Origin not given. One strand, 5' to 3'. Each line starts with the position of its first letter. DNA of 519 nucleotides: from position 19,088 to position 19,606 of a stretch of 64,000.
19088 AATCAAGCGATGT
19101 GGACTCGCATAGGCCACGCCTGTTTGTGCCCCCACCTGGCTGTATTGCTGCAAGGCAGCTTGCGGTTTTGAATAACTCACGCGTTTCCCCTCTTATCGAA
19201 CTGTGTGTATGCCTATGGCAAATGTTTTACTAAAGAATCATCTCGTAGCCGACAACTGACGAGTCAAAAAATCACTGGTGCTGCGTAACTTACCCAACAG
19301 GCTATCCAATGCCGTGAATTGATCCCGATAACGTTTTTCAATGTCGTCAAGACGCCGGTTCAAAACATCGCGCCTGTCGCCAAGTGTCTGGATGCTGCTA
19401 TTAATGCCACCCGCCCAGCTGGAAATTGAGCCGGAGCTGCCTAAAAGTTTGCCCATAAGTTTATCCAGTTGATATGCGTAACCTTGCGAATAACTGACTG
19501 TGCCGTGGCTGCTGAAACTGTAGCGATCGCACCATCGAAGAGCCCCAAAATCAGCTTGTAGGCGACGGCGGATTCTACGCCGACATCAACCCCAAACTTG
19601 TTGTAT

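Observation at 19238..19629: Chimeric fliS'(N-terminus)::fliD'(C-terminus) relic between fliD and fliS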

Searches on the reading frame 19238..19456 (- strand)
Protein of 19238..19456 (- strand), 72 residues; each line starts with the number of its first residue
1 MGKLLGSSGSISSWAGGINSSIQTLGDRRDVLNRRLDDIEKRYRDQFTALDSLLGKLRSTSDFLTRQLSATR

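Call 31: search_protein_representatives(protein=window:19238-19456:-)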
Query: 72 residues. Proteins with E-value up to 0.001 (for the whole library): 1267; up to 1e-10: 74; up to 1e-30: 0. The best 150 are listed.
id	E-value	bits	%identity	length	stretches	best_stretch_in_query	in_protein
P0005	3.8e-19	83.9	66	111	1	3-69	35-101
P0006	1.0e-15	73.0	60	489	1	3-70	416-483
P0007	8.9e-15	70.1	54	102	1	2-69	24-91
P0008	2.0e-14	69.0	44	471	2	4-70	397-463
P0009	2.5e-14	68.7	54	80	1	3-70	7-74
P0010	5.1e-14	67.7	59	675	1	3-70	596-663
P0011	5.9e-14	67.5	57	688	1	2-70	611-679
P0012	5.9e-14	67.5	57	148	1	4-70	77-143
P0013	1.1e-13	66.6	52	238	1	4-70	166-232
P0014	2.5e-13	65.5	54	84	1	6-70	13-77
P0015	2.9e-13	65.3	58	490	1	5-70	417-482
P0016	5.8e-13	64.4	57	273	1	5-69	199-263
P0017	7.5e-13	64.0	53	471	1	4-69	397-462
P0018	8.3e-13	63.9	49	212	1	3-69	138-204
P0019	8.7e-13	63.8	53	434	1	4-69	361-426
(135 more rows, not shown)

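Call 32: list_cluster_members(proteins=[window:19238-19456:-, P0001, window:19441-19629:-, window:18737-19180:-, window:19672-21693:-, window:23850-24179:-])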
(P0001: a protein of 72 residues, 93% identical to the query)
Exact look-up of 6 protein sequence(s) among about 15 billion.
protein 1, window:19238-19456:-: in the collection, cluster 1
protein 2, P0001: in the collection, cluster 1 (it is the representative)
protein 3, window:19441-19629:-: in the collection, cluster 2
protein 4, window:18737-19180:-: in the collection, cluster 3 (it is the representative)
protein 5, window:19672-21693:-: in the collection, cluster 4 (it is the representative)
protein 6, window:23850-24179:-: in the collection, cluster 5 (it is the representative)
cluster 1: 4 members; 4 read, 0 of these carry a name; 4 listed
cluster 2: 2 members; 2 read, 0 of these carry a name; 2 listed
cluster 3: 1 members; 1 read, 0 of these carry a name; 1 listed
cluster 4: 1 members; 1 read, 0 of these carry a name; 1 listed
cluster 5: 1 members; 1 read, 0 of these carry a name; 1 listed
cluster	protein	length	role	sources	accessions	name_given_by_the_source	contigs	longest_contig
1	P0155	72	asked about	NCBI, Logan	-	-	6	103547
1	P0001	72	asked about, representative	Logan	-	-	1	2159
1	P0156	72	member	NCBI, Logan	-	-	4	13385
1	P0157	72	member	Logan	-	-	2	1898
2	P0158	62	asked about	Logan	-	-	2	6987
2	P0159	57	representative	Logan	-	-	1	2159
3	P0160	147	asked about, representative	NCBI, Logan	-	-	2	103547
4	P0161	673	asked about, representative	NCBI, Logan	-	-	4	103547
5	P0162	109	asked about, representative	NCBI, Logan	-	-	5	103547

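Call 45: find_encoding_contigs(protein=window:19238-19456:-, flank=3000, max_places=8)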
Protein window:19238-19456:- (72 aa): 6 contigs read that carry it; 6 places shown.
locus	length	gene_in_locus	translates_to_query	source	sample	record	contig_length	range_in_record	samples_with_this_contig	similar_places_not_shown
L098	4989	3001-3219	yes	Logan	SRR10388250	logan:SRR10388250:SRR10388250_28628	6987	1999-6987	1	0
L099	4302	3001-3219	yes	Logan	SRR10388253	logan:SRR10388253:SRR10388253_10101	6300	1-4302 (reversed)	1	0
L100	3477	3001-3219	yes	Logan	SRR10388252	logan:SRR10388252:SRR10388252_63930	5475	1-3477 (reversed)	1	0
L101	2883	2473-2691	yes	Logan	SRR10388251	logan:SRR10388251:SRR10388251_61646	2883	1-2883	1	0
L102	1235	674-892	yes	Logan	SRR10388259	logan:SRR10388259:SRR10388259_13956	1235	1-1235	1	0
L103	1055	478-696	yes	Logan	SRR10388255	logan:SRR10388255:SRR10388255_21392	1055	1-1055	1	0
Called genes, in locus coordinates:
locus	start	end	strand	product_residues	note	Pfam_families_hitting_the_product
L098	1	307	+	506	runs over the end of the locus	PF00669:Flagellin_N, PF07196:Flagellin_IN (weak), PF00700:Flagellin_C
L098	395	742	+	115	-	PF03646:FlaG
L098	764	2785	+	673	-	PF02465:FliD_N, PF07195:FliD_C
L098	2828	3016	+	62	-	-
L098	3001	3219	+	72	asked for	PF07195:FliD_C (weak)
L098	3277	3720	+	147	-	PF02561:FliS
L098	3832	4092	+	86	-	PF05400:FliT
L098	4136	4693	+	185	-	PF16823:tPilZ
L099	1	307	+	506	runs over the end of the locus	PF00669:Flagellin_N, PF07196:Flagellin_IN (weak), PF00700:Flagellin_C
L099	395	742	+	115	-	PF03646:FlaG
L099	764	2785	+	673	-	PF02465:FliD_N, PF07195:FliD_C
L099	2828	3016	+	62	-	-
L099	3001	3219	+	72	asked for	PF07195:FliD_C (weak)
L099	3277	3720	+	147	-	PF02561:FliS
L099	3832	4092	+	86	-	PF05400:FliT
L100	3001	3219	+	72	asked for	PF07195:FliD_C (weak)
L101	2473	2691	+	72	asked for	PF07195:FliD_C (weak)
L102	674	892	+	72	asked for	PF07195:FliD_C (weak)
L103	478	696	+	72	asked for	PF07195:FliD_C (weak)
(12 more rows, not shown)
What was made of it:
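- Checked: The identical structure is present in six independent Logan assemblies (call 45).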

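Call 52: search_solved_structures(query=window:19241-19456:-, max_evalue=1, show_alignments=3)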
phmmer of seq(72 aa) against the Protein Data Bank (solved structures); distinct sequences matched with E-value up to 1: 14.
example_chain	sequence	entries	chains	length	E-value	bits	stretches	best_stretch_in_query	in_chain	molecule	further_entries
5gna_B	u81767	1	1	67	2.6e-07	33.9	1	10-70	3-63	Flagellar hook-associated protein 2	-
9gnz_R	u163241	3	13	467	5.3e-07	32.9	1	5-70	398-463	Flagellar hook-associated protein 2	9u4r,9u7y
9m6i_A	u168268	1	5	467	5.4e-07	32.9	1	5-70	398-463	Flagellar hook-associated protein 2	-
9u4r_AC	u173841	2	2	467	5.4e-07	32.9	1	5-70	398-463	Flagellar hook-associated protein 2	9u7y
9m67_A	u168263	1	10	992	1.3e-05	28.6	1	5-70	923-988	Flagellin,Flagellar hook-associated protein 2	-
6ch2_D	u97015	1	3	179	1.9e-05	28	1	35-70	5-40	Flagellar hook-associated protein 2,Flagellar protein FliT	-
5krw_A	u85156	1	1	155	2.3e-05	27.8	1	35-70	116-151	Flagellar protein FliT,Flagellar hook-associated protein 2 fusion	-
9m6h_A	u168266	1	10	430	0.031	17.9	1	5-57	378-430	Flagellar hook-associated protein 2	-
8fth_A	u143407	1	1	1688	0.15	15.8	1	22-59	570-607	5'-3' RNA helicase-like protein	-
8ftk_A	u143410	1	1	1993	0.18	15.5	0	22-59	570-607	5'-3' RNA helicase-like protein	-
9gsx_W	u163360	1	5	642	0.24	15.1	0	3-70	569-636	Flagellar hook-associated protein 2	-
1vi7_A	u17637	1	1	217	0.32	14.7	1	2-57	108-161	Hypothetical protein yigZ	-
6sih_A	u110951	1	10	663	0.52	14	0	3-70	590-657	Flagellar hook-associated protein 2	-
2pnv_A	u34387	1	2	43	0.74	13.6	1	24-58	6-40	Small conductance calcium-activated potassium channel protein 2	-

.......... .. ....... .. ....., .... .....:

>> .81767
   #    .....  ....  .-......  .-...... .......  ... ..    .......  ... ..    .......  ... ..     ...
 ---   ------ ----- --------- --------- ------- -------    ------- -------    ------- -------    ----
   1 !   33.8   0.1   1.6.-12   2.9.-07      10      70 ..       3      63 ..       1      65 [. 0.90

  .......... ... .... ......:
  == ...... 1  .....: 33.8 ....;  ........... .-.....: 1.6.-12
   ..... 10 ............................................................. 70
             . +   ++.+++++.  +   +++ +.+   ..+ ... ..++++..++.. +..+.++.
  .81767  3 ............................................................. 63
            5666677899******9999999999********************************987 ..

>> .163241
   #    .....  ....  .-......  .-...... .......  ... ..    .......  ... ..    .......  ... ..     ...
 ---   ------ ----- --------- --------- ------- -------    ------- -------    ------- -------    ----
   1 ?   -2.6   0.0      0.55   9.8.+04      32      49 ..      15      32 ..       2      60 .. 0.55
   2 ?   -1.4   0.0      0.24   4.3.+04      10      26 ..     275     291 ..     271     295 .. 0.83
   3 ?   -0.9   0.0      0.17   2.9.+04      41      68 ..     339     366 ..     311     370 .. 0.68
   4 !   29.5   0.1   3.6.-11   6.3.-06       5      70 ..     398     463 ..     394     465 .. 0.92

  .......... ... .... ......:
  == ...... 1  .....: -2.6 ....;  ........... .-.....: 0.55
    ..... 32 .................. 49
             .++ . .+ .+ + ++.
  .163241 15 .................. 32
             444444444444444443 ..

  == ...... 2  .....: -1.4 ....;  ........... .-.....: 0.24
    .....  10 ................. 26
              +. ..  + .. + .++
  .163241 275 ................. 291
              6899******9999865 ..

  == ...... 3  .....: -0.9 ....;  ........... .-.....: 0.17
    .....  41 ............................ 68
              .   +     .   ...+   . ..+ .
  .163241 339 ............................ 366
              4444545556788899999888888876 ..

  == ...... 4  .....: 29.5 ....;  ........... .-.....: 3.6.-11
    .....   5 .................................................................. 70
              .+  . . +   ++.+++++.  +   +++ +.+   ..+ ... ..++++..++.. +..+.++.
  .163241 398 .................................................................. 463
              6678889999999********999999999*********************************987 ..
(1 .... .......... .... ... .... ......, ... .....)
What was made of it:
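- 19238..19456 (-): 72-codon ATG ORF ('mini-FliD') inside fliD'. Predicted as one long helix. Equivalent to Salmonella FliD 398-463, the FliT-binding helix. Best PDB match 5gna_B (call 52).
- Closest known: Salmonella FliD C-terminal helix bound to the chaperone FliT. Same: The Leu443 equivalent is conserved (call 52).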

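Call 58: predict_structure(protein=window:19238-19456:-)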
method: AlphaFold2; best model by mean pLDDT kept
length: 72 residues; sequences in the alignment: 1
mean_pLDDT: 89.6   pTM: 0.58
mean pLDDT of the five models: 89.6, 88.0, 87.7, 87.5, 83.9
residues with pLDDT >= 90: 56; 70-90: 6; 50-70: 7; < 50: 3
segments of 3 or more residues with pLDDT < 50: 1-3
pLDDT, mean of each block of 10 residues (from residue 1): 52 86 97 99 99 99 97 84
secondary structure, 60 per line:
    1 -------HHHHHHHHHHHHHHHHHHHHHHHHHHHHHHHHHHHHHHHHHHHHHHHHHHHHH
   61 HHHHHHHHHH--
elements in order: H8-70
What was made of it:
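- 19238..19456 (-): AF2 helix 8-70, pLDDT 89.6 (call 58).
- AF2 predicts a single helix (call 58).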

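Call 70: find_encoding_contigs(protein=P0157, flank=3000, max_places=4)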
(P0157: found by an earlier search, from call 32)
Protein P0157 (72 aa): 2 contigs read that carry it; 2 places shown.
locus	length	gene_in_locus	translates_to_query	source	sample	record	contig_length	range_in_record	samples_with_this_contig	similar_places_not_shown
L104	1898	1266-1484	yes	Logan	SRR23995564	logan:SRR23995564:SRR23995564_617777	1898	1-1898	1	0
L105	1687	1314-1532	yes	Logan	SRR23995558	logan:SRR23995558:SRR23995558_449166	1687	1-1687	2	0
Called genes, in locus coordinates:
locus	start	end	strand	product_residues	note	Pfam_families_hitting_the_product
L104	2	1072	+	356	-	?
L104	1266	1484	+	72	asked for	PF07195:FliD_C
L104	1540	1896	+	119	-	?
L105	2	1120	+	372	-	?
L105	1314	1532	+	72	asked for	PF07195:FliD_C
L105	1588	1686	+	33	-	?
